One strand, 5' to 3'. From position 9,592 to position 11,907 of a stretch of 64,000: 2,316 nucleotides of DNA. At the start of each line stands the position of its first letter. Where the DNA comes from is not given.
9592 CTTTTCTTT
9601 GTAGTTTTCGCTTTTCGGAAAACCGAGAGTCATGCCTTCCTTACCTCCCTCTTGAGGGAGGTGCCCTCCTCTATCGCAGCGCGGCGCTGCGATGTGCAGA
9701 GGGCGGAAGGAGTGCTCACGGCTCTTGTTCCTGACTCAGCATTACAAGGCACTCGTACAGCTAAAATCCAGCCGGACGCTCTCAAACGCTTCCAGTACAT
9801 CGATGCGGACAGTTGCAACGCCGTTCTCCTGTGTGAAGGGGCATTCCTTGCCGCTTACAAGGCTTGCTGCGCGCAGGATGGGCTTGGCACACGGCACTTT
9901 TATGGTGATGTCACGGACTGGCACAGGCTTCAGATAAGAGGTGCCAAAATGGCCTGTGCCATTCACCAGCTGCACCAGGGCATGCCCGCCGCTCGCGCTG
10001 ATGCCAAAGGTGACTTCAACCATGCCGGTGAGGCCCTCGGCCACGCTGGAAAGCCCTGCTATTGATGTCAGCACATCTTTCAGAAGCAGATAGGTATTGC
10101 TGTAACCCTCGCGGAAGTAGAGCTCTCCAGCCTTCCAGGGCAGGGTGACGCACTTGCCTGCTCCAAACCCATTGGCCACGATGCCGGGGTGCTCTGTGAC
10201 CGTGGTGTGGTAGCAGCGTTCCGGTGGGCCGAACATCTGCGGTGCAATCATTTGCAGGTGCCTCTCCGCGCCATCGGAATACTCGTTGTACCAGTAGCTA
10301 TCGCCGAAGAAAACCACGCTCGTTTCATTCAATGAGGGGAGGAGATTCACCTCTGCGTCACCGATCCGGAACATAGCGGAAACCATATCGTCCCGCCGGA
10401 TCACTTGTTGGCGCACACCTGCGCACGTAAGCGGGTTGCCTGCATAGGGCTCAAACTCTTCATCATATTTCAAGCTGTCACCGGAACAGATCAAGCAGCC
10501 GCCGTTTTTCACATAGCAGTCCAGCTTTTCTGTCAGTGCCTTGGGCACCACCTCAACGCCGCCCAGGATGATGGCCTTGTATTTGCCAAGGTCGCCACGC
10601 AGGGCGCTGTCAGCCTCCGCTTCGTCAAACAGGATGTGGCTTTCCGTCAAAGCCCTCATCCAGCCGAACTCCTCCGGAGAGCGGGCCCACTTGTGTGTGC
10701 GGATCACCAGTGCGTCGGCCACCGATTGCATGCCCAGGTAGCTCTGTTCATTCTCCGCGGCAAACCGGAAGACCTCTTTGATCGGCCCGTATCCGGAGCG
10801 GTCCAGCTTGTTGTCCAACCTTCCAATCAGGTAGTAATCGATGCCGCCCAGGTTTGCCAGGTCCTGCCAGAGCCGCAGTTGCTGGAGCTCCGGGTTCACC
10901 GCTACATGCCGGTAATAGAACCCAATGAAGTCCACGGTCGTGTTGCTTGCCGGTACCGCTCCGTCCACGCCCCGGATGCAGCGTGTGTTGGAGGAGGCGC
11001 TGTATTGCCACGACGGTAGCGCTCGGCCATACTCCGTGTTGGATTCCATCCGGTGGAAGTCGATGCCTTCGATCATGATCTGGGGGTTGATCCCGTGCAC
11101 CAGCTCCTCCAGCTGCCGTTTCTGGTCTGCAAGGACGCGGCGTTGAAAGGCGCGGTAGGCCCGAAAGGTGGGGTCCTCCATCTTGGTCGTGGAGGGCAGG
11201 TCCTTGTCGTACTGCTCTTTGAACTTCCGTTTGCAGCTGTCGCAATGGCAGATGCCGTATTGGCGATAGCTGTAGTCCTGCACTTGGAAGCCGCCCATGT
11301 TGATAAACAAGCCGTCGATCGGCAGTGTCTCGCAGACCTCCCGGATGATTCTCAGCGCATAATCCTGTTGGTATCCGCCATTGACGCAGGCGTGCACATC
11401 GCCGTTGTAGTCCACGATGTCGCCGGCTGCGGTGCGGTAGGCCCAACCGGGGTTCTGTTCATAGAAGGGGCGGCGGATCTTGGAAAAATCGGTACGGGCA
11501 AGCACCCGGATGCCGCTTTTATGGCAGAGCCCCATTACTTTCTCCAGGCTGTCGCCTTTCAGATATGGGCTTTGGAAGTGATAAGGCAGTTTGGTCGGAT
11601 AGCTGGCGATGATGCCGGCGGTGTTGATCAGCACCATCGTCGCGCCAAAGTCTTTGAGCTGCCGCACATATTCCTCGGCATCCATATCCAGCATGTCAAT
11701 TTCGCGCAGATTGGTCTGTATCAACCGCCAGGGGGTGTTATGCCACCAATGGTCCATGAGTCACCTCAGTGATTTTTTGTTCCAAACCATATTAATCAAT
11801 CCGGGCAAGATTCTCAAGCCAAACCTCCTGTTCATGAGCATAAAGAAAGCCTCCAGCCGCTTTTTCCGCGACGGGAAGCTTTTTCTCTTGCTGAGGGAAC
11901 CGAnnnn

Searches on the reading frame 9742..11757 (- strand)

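Call 56: search_protein_families(library=pfam, proteins=[window:9742-11757:-], max_evalue=0.0001)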
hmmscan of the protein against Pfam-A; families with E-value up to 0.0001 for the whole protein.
window:9742-11757:- (671 aa): 2 families
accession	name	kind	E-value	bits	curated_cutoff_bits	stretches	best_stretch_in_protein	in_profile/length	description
PF14871.12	GHL6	-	8.2e-29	100.9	35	1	26-154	1-132/132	Hypothetical glycosyl hydrolase 6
PF08532.16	Glyco_hydro_42M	-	2e-05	24.6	25.8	1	366-493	35-145/207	Beta-galactosidase trimerisation domain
